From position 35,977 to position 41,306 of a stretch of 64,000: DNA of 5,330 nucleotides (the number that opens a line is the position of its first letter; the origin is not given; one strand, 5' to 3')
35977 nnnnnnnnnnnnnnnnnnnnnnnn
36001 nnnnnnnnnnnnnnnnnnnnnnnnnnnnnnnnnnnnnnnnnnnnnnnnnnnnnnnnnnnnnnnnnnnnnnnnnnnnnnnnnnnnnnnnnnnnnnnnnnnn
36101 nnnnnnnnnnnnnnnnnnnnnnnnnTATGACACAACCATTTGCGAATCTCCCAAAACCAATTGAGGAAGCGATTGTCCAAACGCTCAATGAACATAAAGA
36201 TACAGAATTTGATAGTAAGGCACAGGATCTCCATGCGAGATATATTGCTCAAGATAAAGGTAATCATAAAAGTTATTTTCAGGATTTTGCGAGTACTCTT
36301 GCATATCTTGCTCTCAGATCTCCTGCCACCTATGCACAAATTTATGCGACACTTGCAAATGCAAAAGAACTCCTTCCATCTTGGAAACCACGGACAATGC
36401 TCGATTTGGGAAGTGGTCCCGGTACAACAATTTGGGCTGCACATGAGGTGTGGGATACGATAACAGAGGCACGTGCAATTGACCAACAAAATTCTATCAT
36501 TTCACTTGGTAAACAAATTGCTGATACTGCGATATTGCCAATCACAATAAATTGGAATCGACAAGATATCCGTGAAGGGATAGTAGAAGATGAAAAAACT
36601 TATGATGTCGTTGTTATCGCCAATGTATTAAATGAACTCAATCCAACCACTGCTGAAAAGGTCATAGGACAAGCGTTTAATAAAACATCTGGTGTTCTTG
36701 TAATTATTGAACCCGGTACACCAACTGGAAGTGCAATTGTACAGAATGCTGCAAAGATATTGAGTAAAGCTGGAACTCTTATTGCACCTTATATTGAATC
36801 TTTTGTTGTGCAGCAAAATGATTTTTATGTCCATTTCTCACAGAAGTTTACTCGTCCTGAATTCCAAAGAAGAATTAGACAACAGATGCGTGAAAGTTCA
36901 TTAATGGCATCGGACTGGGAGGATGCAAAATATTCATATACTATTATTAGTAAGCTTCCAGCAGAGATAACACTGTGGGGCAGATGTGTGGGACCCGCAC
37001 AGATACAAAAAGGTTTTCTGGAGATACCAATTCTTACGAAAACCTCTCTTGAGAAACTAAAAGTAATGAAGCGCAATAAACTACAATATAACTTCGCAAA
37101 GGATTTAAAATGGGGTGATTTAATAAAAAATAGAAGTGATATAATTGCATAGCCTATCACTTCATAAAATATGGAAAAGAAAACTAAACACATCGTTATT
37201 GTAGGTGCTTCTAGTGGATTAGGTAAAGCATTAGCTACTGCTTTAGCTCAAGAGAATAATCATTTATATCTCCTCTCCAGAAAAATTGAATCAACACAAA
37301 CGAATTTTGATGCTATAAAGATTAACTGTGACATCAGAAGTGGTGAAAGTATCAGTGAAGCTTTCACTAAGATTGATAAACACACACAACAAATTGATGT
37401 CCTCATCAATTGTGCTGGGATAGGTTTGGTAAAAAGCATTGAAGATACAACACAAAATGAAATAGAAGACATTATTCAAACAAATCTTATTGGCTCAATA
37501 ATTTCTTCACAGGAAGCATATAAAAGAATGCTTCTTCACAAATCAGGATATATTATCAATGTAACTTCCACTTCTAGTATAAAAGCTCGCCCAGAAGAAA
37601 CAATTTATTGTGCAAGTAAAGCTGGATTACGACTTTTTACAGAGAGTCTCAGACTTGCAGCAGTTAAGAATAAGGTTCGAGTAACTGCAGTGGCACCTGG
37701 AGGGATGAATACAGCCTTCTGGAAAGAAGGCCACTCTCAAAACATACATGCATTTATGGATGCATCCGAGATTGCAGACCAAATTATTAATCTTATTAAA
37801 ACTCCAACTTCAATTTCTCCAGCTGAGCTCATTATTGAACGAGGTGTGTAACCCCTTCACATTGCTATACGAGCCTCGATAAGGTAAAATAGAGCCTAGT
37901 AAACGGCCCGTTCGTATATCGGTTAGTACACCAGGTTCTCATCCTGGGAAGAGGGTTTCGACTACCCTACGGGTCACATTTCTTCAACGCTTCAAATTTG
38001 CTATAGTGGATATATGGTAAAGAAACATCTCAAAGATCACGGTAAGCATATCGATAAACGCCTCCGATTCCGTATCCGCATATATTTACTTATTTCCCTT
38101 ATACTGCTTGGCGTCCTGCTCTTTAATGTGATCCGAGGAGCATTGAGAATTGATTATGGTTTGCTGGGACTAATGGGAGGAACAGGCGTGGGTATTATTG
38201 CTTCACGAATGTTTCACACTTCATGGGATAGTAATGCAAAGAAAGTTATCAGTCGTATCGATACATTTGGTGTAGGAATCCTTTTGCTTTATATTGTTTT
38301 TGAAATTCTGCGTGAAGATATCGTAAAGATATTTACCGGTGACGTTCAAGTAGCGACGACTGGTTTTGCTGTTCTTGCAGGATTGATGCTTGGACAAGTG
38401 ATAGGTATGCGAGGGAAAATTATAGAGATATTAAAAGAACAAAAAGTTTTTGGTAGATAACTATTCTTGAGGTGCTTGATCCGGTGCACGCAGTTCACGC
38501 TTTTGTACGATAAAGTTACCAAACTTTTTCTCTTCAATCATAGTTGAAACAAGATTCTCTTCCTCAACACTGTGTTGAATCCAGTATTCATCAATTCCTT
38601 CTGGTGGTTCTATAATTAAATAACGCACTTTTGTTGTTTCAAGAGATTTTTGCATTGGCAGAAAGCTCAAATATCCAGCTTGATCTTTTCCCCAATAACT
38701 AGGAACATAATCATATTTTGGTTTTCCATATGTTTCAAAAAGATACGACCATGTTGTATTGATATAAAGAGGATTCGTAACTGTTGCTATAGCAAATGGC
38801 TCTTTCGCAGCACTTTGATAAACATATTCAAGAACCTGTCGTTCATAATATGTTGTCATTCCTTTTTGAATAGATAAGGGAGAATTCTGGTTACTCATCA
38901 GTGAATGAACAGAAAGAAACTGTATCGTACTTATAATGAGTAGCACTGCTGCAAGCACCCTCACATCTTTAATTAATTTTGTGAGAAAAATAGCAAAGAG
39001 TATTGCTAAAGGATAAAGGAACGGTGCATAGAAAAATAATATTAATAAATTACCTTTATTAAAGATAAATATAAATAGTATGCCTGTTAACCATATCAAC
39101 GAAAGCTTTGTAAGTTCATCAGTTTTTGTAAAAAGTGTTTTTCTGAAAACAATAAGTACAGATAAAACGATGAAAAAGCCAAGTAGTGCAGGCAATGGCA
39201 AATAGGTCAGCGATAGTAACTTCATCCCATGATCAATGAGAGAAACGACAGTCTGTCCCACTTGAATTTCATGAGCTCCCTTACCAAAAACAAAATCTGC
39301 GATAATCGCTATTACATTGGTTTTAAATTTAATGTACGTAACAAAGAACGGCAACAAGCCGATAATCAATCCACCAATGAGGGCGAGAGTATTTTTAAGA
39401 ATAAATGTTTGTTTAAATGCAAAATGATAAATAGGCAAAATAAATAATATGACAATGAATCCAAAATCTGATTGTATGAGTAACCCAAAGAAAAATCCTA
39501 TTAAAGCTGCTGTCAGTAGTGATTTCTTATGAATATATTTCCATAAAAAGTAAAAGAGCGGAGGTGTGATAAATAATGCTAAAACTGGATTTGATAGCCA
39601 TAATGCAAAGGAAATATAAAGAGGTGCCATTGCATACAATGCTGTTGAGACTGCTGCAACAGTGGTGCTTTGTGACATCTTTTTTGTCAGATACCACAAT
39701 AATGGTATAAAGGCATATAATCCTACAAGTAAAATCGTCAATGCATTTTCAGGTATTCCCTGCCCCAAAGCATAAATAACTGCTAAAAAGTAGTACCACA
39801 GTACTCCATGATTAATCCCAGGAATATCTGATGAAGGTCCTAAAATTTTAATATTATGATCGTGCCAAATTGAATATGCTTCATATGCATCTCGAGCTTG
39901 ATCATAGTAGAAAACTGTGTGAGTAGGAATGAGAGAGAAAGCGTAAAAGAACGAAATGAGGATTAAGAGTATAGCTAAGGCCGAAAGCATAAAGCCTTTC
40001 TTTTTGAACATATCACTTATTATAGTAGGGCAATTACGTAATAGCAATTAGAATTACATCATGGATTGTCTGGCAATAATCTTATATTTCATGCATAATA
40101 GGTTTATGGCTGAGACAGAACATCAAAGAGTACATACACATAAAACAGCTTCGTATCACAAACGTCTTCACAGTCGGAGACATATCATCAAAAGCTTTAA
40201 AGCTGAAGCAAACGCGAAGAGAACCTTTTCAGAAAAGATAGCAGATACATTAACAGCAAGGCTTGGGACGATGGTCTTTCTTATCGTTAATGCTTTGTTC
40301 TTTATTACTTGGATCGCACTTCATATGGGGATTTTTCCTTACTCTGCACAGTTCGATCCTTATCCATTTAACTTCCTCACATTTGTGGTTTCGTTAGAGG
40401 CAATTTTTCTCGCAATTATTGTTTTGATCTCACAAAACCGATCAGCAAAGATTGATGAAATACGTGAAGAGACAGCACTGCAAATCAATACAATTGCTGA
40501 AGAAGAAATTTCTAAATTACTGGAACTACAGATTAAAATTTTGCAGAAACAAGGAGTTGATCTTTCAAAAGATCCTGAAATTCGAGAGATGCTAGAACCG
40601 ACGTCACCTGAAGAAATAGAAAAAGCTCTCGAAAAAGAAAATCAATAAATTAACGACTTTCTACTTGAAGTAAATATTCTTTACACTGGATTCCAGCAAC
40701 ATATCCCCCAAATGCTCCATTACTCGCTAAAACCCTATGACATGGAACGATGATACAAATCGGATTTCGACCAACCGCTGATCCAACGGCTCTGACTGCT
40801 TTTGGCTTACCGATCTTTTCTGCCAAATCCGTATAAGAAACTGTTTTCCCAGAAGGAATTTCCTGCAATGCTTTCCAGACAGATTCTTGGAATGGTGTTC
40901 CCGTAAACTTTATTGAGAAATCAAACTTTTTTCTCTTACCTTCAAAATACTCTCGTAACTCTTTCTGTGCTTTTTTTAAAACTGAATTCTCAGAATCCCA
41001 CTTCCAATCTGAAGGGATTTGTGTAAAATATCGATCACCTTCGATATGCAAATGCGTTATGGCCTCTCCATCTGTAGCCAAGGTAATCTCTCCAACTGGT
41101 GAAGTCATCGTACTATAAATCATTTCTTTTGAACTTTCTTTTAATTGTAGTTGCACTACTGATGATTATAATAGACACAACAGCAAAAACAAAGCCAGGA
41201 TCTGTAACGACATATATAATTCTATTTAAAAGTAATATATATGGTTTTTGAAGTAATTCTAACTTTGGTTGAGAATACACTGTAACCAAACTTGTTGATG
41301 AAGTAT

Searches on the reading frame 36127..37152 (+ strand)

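Call 59: search_protein_families(library=pfam, max_evalue=0.0001, proteins=[window:36127-37152:+])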
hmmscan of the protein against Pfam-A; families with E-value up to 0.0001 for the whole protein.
window:36127-37152:+ (341 aa): 3 families
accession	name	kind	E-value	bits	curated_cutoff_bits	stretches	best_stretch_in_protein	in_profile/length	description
PF09243.16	Rsm22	-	3.1e-49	168.3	23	1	57-333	4-274/275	Mitochondrial small ribosomal subunit Rsm22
PF13847.12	Methyltransf_31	-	1.1e-05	25.6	27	1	90-197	6-113/145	Methyltransferase domain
PF13649.12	Methyltransf_25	-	2e-05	25.6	27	1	92-183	2-89/97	Methyltransferase domain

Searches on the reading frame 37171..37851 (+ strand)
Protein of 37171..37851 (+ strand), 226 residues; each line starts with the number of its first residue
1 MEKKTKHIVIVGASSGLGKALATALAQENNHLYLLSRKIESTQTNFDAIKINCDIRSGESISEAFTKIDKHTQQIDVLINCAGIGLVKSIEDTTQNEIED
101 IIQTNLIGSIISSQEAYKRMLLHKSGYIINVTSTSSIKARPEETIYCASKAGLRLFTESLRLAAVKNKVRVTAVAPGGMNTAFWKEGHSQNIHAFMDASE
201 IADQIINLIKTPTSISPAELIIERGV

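Call 59: search_protein_families(library=pfam, max_evalue=0.0001, proteins=[window:37171-37851:+])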
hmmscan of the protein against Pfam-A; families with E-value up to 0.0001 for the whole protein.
window:37171-37851:+ (226 aa): 6 families
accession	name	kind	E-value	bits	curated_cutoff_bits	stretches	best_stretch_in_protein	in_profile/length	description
PF00106.31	adh_short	-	5e-45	153.8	26.6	1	6-187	1-190/195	short chain dehydrogenase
PF13561.12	adh_short_C2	-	1.8e-31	110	27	1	12-191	1-189/236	Enoyl-(Acyl carrier protein) reductase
PF08659.16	KR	-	9.1e-09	35.9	22.6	1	9-158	4-161/180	KR domain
PF23441.1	SDR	-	6.4e-06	26.2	27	0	7-187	9-202/258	SDR-like rossmann domain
PF01370.27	Epimerase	-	6.6e-06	26.1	20.9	1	8-108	1-94/240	NAD dependent epimerase/dehydratase family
PF04321.23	RmlD_sub_bind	-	8.6e-05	22.2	27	0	7-127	2-102/287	RmlD substrate binding domain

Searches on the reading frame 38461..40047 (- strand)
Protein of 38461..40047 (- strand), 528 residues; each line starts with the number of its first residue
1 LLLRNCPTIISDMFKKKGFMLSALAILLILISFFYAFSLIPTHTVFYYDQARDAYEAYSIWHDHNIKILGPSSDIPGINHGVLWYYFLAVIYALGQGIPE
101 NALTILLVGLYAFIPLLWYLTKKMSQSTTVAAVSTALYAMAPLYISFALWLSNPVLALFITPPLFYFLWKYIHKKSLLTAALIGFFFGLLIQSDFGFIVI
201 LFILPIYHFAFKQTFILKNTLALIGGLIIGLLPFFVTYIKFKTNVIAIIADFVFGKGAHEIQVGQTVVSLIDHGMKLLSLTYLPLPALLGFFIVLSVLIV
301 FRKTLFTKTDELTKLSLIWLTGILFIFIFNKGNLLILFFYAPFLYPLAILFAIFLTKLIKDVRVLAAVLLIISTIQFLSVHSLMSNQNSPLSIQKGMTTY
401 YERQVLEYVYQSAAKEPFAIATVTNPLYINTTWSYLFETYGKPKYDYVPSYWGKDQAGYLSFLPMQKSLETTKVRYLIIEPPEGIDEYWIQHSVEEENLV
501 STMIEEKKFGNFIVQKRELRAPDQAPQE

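Call 59: search_protein_families(library=pfam, max_evalue=0.0001, proteins=[window:38461-40047:-])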
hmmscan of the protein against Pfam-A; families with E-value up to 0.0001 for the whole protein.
window:38461-40047:- (528 aa): 0 families

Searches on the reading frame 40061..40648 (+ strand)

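Call 59: search_protein_families(library=pfam, max_evalue=0.0001, proteins=[window:40061-40648:+])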
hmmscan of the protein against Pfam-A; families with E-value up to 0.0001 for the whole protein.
window:40061-40648:+ (195 aa): 1 family
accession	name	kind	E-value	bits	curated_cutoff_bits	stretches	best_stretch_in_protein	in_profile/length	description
PF06210.16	DUF1003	-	1.2e-27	96.5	27.4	1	69-167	2-99/103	Protein of unknown function (DUF1003)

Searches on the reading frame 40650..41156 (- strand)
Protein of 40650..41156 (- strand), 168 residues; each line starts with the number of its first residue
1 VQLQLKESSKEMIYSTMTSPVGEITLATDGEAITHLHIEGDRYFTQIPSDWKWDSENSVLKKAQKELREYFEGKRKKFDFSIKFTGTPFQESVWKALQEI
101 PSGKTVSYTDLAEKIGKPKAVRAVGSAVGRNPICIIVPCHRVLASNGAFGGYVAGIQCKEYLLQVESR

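Call 59: search_protein_families(library=pfam, max_evalue=0.0001, proteins=[window:40650-41156:-])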
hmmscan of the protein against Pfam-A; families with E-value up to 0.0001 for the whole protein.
window:40650-41156:- (168 aa): 2 families
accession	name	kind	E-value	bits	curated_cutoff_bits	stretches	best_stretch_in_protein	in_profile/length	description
PF01035.26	DNA_binding_1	-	3.4e-33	113.8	27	1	88-167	1-80/81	6-O-methylguanine DNA methyltransferase, DNA binding domain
PF02870.21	Methyltransf_1N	-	1.7e-12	48.1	21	1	12-83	1-70/71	6-O-methylguanine DNA methyltransferase, ribonuclease-like domain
